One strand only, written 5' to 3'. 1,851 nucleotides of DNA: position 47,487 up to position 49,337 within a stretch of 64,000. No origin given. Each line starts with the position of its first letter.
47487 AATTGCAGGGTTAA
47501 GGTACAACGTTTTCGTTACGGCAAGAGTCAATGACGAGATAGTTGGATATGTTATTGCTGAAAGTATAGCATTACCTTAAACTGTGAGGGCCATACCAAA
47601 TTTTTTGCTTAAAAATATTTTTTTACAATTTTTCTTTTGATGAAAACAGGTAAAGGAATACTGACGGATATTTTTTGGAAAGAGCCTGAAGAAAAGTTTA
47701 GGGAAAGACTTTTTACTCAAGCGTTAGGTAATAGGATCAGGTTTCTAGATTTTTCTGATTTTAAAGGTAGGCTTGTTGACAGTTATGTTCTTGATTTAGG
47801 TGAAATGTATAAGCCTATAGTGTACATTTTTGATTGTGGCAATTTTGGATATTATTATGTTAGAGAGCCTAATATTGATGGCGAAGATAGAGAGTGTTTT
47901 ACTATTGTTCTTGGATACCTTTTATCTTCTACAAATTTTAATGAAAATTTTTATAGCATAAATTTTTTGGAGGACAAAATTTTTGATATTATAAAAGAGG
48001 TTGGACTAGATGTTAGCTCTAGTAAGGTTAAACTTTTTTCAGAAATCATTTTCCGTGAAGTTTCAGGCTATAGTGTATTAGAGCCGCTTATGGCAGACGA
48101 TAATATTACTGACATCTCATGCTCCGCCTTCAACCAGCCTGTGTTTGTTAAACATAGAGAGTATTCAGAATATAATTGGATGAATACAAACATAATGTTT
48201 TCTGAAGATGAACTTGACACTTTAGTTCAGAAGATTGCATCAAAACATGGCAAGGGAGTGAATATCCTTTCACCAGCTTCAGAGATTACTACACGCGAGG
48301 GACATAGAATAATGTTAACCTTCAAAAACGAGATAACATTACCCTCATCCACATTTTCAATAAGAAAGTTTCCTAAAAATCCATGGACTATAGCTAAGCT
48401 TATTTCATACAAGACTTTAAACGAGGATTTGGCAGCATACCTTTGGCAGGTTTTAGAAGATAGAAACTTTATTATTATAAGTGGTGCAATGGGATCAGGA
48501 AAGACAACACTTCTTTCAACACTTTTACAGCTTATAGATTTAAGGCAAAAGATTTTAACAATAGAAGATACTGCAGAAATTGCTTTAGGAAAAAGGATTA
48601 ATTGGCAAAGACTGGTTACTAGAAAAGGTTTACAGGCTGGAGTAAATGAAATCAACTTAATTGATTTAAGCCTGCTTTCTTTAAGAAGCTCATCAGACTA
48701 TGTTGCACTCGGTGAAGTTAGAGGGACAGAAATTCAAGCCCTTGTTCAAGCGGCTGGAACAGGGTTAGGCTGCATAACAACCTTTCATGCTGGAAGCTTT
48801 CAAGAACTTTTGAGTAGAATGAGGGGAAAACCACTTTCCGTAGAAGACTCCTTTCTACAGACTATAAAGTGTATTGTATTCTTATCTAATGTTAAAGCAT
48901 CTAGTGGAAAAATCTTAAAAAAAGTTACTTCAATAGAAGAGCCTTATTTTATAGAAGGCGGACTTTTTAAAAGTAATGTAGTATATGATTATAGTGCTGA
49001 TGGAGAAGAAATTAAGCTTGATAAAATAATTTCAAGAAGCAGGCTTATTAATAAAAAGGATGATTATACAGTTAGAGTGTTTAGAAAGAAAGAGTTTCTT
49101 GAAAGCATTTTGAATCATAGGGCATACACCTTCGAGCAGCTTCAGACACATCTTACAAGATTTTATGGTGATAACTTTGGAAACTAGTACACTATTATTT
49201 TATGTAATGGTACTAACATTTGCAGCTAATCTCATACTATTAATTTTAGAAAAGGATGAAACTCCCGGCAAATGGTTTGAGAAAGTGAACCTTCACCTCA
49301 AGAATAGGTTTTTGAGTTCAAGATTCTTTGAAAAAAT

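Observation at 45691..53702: Type-IV-pilus-like locus of unusual composition: six prepilin-type proteins, one live and one dead ATPase, one platform protein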

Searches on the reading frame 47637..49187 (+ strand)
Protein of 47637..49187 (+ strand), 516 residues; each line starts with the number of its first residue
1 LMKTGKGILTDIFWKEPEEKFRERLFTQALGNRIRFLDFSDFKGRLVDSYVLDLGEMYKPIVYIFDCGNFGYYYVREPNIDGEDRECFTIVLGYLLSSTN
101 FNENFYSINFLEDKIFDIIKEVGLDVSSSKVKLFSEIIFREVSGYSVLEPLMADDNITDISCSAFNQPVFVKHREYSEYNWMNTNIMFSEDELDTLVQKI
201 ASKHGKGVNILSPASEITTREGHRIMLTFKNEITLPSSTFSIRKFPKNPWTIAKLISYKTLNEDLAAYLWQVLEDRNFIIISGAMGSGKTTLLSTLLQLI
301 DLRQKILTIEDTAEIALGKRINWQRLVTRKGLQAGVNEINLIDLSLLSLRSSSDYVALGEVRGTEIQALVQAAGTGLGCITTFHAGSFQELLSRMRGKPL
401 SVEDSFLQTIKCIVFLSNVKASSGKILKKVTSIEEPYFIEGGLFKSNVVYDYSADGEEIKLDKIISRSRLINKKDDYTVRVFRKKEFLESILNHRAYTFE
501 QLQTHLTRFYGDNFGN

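Call 3: search_protein_families(library=pfam, proteins=[window:47637-49187:+], max_evalue=1)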
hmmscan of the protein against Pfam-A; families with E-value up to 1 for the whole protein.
window:47637-49187:+ (516 aa): 28 families (the best 25 are shown)
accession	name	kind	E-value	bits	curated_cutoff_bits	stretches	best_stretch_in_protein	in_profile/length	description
PF00437.27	T2SSE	-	4.2e-26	91.9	24.9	1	234-397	98-257/370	Type II/IV secretion system protein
PF20720.3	nSTAND3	-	1.7e-05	25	27.2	1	271-314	12-56/155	Novel STAND NTPase 3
PF02367.23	TsaE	-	0.00037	20.9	26.6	1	263-304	8-49/128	Threonylcarbamoyl adenosine biosynthesis protein TsaE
PF13191.12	AAA_16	-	0.0004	21.3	32.6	1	264-304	11-52/167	AAA ATPase domain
PF02492.25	cobW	-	0.0013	18.8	20.7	1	279-300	3-25/180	CobW/HypB/UreG, nucleotide-binding domain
PF13401.12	AAA_22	-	0.0045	17.8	27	1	275-302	4-31/130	AAA domain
PF19219.5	CoV_NSP15_N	-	0.0071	17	27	0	447-485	8-46/61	Coronavirus replicase NSP15, N-terminal oligomerisation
PF25199.1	nSTAND_NTPase5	-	0.0091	16.3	34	1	274-299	39-65/145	Novel STAND NTPase 5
PF10412.15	TrwB_AAD_bind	-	0.017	14.5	20.5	1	277-312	16-51/387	Type IV secretion-system coupling protein DNA-binding domain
PF13238.12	AAA_18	-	0.018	16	29.4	1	279-299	1-21/128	AAA domain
PF00005.33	ABC_tran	-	0.026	15.6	25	1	278-310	13-45/137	ABC transporter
PF13476.12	AAA_23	-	0.028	15.5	27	1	275-295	18-38/201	AAA domain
PF13555.12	AAA_29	-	0.03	14.5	27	1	277-299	23-45/61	P-loop containing region of AAA domain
PF24883.2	NPHP3_N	-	0.036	14.7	24.8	1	274-300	20-46/164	Nephrocystin 3, N-terminal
PF13173.12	AAA_14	-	0.04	14.4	27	1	276-309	2-35/129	AAA domain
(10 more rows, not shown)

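Call 4: search_protein_families(library=ncbifam, proteins=[window:47637-49187:+], max_evalue=1)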
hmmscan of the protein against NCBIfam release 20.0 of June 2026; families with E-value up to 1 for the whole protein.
window:47637-49187:+ (516 aa): 47 families (the best 25 are shown)
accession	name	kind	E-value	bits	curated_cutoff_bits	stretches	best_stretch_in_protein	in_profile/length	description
NF058587.1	archaellum_moto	equivalog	8.7e-70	235.9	550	1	113-435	115-432/527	archaellum flagellar ATPase motor FlaI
NF053672.1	bindosome_BasE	exception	1.3e-68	232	1000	1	46-454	40-445/512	bindosome assembly system ATPase subunit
TIGR03819.1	heli_sec_ATPase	hypoth_equivalog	4.2e-39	134.7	373.15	1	126-395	33-297/340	TadA family conjugal transfer-associated ATPase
TIGR02788.1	VirB11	equivalog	1.2e-25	90.1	249.95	2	262-395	130-262/308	P-type DNA transfer ATPase VirB11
TIGR02782.1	TrbB_P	equivalog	4.8e-20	72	304.55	1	188-397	49-254/303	P-type conjugative transfer ATPase TrbB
NF010475.0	PRK13900.1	equivalog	2.7e-18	66.1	389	1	263-389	147-273/333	type IV secretion system ATPase VirB11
NF041000.1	ATPase_ComGA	equivalog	4.5e-17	61.9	300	1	268-414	119-260/267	competence type IV pilus ATPase ComGA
NF010469.0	PRK13894.1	subfamily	7.7e-17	61.6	508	1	190-420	64-296/320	conjugal transfer ATPase TrbB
NF010425.0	PRK13851.1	equivalog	7.6e-14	51.3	461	1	261-394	147-283/344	type IV secretion system protein VirB11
NF010407.0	PRK13833.1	subfamily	2.2e-11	43.7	499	1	236-397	104-261/323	conjugal transfer protein TrbB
TIGR02525.1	plasmid_TraJ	equivalog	3.5e-11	42.7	368.3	1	272-396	145-270/372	plasmid transfer ATPase TraJ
TIGR01420.1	pilT_fam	subfamily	5.6e-11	42.3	319.1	1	273-395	119-239/343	PilT/PilU family type 4a pilus ATPase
NF007755.0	PRK10436.1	equivalog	7e-10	38.2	617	1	268-396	211-333/465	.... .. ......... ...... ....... GspE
TIGR02533.1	type_II_gspE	equivalog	1.4e-07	30.6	630.25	1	265-396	231-357/486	type II secretion system ATPase GspE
TIGR02538.1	type_IV_pilB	equivalog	2.1e-07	30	675.65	1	268-396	308-430/564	type IV-A pilus assembly ATPase PilB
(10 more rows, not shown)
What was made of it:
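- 47637..49187 (+): Assembly ATPase (FlaI/GspE/VirB11 family), all catalytic boxes intact; the likely start is the ATG at 47640. NCBIfam FlaI 236 bits and BasE 232 bits, both below cut-off (calls 3, 4).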

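Call 18: search_solved_structures(query=window:47637-49187:+, show_alignments=1, max_evalue=0.00001)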
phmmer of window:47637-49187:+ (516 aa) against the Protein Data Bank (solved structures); distinct sequences matched with E-value up to 0.00001: 14.
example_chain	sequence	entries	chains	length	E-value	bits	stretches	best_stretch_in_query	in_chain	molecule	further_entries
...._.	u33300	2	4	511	2.2e-59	204.7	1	45-439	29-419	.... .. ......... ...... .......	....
4ii7_A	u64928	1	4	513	5.1e-41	144.1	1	145-450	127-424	FlaI ATPase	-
4ihq_A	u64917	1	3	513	3.5e-40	141.4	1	145-450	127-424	FlaI ATPase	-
8rkd_E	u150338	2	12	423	2.4e-33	118.8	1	119-467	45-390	Pilus assembly ATPase CpaF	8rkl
8rjf_A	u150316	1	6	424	2.5e-33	118.8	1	119-467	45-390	Pilus assembly ATPase CpaF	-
9e24_A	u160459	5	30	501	4.1e-33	118.1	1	119-467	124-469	CpaF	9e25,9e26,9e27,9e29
2gza_A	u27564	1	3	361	2.6e-11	46.2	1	256-395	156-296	Type IV secretion system protein VirB11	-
6bge_A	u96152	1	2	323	5.6e-11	45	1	267-406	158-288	VirB11-like protein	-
1g6o_A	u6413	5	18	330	5.9e-11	45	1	267-406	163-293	CAG-ALPHA | virB11 homolog | Cag-alfa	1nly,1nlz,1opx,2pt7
10my_A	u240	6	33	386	1.8e-06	30.2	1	273-407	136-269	PilT/PilU family type 4a pilus ATPase | Twitching motility protein PilT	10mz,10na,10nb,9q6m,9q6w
5zfq_A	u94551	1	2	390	2e-06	30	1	256-395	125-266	Twitching motility pilus retraction protein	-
5fl3_A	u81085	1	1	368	2.1e-06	30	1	273-387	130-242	PILI RETRACTION PROTEIN PILT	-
6ojx_A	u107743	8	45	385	3.5e-06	29.2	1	266-395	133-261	Twitching motility pilus retraction ATPase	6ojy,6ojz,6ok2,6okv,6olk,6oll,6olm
6geb_A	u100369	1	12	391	4.4e-06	28.9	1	274-410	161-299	DotB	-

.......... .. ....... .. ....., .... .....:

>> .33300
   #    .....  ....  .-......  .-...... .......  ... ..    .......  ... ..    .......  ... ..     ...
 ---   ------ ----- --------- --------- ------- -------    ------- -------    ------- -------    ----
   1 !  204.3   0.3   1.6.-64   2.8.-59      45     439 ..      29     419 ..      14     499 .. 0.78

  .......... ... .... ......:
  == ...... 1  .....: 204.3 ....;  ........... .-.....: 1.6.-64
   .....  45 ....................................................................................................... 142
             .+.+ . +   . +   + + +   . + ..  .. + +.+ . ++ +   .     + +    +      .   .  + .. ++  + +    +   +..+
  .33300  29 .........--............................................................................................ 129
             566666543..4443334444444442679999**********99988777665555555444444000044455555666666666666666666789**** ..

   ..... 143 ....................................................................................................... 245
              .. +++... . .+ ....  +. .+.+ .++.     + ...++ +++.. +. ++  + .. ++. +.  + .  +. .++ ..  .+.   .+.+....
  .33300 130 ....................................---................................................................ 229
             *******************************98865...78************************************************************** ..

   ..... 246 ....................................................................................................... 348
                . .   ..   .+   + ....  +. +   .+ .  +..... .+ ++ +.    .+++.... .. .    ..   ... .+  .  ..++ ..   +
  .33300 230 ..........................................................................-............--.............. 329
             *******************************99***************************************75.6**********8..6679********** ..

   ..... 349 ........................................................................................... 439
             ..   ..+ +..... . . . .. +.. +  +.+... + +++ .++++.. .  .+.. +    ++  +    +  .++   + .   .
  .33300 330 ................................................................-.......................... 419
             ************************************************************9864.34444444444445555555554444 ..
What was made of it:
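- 47637..49187 (+): PDB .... 2e-59 and 4IHQ FlaI 3.5e-40 (call 18).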

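Call 32: find_homologous_proteins(query=window:47637-49187:+, max_evalue=1e-30)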
Query window:47637-49187:+ (516 aa): 231 proteins with E <= 1e-30 among 8000 candidates; the best 120 are listed.
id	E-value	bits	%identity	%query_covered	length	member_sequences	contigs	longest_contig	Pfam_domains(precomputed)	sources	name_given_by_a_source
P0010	0.0e+0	1149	100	100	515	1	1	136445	PF00437.27,PF20720.4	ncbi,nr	ncbi:MAG: type II/IV secretion system ATPase subunit [Nitrososphaeria archaeon]|nr:type II/IV secret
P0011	2.2e-296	1001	85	100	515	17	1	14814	PF00437.27,PF20720.4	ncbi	ncbi:MAG: type II/IV secretion system ATPase subunit [Nitrososphaeria archaeon]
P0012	3.0e-293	991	85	100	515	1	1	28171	PF00437.27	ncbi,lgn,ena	-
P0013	3.7e-262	888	76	100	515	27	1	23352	PF00437.27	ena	-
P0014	8.9e-262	887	77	100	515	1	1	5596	PF00437.27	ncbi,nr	ncbi:MAG: type II/IV secretion system ATPase subunit [Nitrososphaeria archaeon]|nr:type II/IV secret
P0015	4.6e-260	881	76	100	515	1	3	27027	PF00437.27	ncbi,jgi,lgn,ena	ncbi:MAG: type II/IV secretion system ATPase subunit [Nitrososphaeria archaeon]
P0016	2.3e-237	807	69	100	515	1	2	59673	PF00437.27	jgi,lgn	-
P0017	9.1e-188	643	57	100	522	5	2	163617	PF00437.27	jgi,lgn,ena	-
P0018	1.4e-187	642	57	99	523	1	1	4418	PF00437.27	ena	-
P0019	1.4e-186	639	55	100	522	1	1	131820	PF00437.27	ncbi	ncbi:MAG: type II/IV secretion system ATPase subunit [Nitrososphaeria archaeon]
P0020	1.5e-185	636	56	100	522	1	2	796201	PF00437.27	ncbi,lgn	ncbi:MAG: ATPase, T2SS/T4P/T4SS family [Nitrososphaeria archaeon]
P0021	2.4e-180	619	55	100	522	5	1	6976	PF00437.27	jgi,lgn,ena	-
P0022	2.5e-113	398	41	96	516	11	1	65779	PF00437.27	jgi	jgi:flagellar protein FlaI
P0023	4.9e-111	390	38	94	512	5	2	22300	PF00437.27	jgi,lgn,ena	-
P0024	2.2e-107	378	42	86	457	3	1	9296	PF00437.27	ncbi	ncbi:MAG: type II/IV secretion system ATPase subunit, partial [Candidatus Bathyarchaeia archaeon]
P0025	1.1e-83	300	39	76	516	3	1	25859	PF00437.27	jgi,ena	-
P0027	5.9e-74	268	34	94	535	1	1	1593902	PF00437.27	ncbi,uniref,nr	ncbi:type II/IV secretion system ATPase subunit [Conexivisphaera calida]|uniref:Flagella-related pro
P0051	3.7e-62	229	36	71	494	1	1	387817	PF00437.27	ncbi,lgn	ncbi:MAG: type II/IV secretion system ATPase subunit [Candidatus Nitrosotenuis sp.]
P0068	7.4e-55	205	32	90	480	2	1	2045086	PF00437.27,PF25199.2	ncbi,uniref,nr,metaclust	ncbi:type IV secretory pathway component [Cenarchaeum symbiosum A]|uniref:Type IV secretory pathway 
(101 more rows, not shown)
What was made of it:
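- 47637..49187 (+): NCBI's 515-aa product is 100% identical (call 32).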

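Call 33: find_encoding_contigs(protein=P0020, flank=8000, max_places=2)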
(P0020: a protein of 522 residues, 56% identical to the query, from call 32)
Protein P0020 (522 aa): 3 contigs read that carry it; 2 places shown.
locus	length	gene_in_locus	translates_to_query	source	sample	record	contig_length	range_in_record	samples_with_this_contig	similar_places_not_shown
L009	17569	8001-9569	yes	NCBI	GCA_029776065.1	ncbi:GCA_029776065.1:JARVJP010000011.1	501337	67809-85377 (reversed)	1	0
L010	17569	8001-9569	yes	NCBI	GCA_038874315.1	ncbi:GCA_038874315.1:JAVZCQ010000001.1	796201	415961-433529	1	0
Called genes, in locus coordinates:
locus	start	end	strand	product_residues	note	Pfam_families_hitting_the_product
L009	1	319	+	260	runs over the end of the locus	-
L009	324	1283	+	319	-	PF00149:Metallophos (faint), PF12850:Metallophos_2 (faint)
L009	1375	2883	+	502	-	PF00370:FGGY_N, PF02782:FGGY_C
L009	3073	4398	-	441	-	PF00202:Aminotran_3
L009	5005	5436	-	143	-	PF01850:PIN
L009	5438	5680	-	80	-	-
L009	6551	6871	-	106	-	-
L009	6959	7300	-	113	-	-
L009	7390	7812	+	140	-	-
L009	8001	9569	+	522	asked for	PF00437:T2SSE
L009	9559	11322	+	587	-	PF00482:T2SSF (faint)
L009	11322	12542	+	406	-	-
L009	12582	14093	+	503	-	-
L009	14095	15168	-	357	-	PF02195:ParB_N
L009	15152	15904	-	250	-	-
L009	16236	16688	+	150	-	PF13840:ACT_7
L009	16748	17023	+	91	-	PF13616:Rotamase_3, PF13145:Rotamase_2, PF00639:Rotamase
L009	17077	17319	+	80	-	PF13459:Fer4_15, PF13370:Fer4_13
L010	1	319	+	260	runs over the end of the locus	-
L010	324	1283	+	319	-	PF00149:Metallophos (faint), PF12850:Metallophos_2 (faint)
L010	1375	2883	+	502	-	PF00370:FGGY_N, PF02782:FGGY_C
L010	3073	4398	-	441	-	PF00202:Aminotran_3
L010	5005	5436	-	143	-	PF01850:PIN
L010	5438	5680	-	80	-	-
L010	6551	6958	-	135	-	-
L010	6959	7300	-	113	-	-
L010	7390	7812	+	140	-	-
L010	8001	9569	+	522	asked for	PF00437:T2SSE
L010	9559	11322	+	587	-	PF00482:T2SSF (faint)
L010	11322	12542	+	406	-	-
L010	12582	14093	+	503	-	-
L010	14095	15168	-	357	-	PF02195:ParB_N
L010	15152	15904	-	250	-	-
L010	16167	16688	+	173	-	PF13840:ACT_7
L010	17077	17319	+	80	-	PF13459:Fer4_15, PF13370:Fer4_13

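Call 34: find_encoding_contigs(protein=P0022, flank=8000, max_places=2)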
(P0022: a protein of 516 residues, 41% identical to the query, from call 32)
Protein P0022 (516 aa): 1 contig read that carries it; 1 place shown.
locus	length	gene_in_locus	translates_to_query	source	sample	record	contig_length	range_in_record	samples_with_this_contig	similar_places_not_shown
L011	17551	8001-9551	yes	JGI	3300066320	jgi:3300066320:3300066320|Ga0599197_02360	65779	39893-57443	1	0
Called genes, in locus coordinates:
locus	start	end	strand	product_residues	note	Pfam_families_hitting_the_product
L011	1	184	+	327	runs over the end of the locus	-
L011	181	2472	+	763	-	PF00136:DNA_pol_B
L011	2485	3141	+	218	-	PF02732:ERCC4, PF12826:HHH_2 (faint), PF14520:HHH_5 (weak)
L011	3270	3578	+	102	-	-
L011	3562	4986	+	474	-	PF16795:Phage_integr_3 (faint), PF00589:Phage_integrase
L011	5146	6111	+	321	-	PF08271:Zn_Ribbon_TF (weak)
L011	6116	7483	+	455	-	-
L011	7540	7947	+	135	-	-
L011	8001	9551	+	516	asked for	PF00437:T2SSE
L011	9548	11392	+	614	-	PF00482:T2SSF (weak)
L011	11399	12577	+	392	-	PF00437:T2SSE (weak)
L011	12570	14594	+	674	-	-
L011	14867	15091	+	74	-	-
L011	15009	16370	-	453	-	PF01385:OrfB_IS605, PF07282:Cas12f1-like_TNB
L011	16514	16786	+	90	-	-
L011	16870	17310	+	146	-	-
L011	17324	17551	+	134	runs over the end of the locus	-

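Call 51: find_encoding_contigs(protein=P0023, flank=9000, max_places=1)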
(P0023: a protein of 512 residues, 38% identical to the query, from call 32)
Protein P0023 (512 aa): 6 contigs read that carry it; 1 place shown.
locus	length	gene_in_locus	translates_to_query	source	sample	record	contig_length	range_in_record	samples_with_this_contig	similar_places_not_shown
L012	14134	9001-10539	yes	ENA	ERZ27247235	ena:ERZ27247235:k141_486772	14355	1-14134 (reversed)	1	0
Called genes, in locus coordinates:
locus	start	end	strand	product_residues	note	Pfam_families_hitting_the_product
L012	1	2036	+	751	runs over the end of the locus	?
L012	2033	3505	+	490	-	PF04307:YdjM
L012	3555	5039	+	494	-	-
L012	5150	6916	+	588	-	-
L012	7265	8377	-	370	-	PF00004:AAA (faint), PF22703:Cdc6_lid, PF09079:WHD_Cdc6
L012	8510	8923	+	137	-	-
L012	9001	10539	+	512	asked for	PF00437:T2SSE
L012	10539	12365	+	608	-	PF00482:T2SSF (weak)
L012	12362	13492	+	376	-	PF00437:T2SSE (faint)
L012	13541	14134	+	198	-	?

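Call 52: find_encoding_contigs(protein=P0025, flank=9000, max_places=1)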
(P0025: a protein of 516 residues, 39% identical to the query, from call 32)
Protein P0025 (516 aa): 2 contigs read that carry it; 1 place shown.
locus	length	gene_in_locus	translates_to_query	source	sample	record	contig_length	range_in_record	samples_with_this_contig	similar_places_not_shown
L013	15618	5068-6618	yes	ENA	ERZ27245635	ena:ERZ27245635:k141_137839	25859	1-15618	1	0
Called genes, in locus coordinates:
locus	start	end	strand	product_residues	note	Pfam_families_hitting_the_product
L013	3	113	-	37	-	?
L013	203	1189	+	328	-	PF14520:HHH_5, PF00154:RecA_N (weak), PF08423:Rad51, PF13481:AAA_25 (faint)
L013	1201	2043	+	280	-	PF02195:ParB_N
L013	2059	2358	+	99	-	-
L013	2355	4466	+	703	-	PF14551:MCM_N (weak), PF17207:MCM_OB, PF07728:AAA_5 (faint), PF00493:MCM, PF01078:Mg_chelatase (faint), PF17855:MCM_lid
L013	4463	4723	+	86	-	-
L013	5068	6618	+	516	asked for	PF00437:T2SSE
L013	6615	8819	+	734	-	PF00482:T2SSF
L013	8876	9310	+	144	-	-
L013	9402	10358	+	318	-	-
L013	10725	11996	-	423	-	PF01935:DUF87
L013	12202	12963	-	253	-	-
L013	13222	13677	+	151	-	-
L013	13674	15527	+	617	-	PF18998:Flg_new_2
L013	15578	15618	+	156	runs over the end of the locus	-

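Call 53: find_encoding_contigs(protein=P0027, flank=9000, max_places=1)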
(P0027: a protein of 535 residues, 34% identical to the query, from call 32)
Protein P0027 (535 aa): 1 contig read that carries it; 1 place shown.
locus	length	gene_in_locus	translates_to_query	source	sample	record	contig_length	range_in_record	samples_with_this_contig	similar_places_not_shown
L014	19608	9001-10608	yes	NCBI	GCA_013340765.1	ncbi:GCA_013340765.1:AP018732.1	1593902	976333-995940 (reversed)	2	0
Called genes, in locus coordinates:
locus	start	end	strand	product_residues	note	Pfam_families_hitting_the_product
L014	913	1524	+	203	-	PF21448:DNMK (faint)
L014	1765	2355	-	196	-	-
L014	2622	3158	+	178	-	-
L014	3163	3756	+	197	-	-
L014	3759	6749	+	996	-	-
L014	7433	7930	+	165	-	-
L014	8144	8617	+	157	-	-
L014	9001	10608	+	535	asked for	PF00437:T2SSE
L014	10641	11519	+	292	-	PF00106:adh_short, PF01370:Epimerase (weak), PF08659:KR (weak), PF13561:adh_short_C2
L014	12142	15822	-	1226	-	-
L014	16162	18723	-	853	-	PF20720:nSTAND3 (weak), PF13414:TPR_11, PF13432:TPR_16, PF14559:TPR_19, PF00515:TPR_1, PF07719:TPR_2 (weak), PF13414:TPR_11, PF13431:TPR_17 (weak), +6 more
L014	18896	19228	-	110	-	-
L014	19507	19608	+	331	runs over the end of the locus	-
